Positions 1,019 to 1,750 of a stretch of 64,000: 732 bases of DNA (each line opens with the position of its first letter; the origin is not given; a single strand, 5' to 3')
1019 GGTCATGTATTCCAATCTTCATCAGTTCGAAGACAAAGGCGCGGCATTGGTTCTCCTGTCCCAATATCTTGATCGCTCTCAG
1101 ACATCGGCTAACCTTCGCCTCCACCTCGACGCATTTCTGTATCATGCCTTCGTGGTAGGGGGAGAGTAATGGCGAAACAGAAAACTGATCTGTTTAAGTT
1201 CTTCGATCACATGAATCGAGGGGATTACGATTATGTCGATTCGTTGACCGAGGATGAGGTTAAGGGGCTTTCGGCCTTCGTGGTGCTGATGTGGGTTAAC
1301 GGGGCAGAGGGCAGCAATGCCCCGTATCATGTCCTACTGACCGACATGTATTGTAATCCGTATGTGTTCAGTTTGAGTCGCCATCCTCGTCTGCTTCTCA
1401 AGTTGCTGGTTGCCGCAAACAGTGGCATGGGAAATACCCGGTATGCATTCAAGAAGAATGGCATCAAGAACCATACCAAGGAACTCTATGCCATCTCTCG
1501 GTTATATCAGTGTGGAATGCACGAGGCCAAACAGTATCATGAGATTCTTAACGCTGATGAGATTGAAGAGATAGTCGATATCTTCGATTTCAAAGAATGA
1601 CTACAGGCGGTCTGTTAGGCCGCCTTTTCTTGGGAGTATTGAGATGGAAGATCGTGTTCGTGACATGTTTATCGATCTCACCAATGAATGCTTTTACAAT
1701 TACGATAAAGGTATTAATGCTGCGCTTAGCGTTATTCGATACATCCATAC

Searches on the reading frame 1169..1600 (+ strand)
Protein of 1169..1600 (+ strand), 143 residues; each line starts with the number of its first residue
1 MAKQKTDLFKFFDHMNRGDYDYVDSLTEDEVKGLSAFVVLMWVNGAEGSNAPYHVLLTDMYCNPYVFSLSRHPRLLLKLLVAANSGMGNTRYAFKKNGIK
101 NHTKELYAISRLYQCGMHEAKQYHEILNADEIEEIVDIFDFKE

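Call 95: search_protein_families(library=pfam, alignment_id=A7, max_evalue=0.0001)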
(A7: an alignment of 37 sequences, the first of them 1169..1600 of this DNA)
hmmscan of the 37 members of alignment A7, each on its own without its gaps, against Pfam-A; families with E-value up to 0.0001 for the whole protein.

A. member 1, window:1169-1600:+ (143 aa): 0 families

B. families by the number of members that match (of 37 scanned): 7 families
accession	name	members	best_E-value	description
PF00959.24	Phage_lysozyme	1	4.7e-43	Phage lysozyme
PF16724.11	T4-gp15_tss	1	1.5e-24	T4-like virus Myoviridae tail sheath stabiliser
PF00383.29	dCMP_cyt_deam_1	1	9.3e-22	Cytidine and deoxycytidylate deaminase zinc-binding region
PF08722.17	Tn7_TnsA-like_N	1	1.2e-20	TnsA-like endonuclease N terminal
PF14437.12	MafB19-deam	1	1.3e-15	MafB19-like deaminase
PF01145.31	Band_7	1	3.6e-07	SPFH domain / Band 7 family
PF14439.12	Bd3614-deam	1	6.6e-07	Bd3614-like deaminase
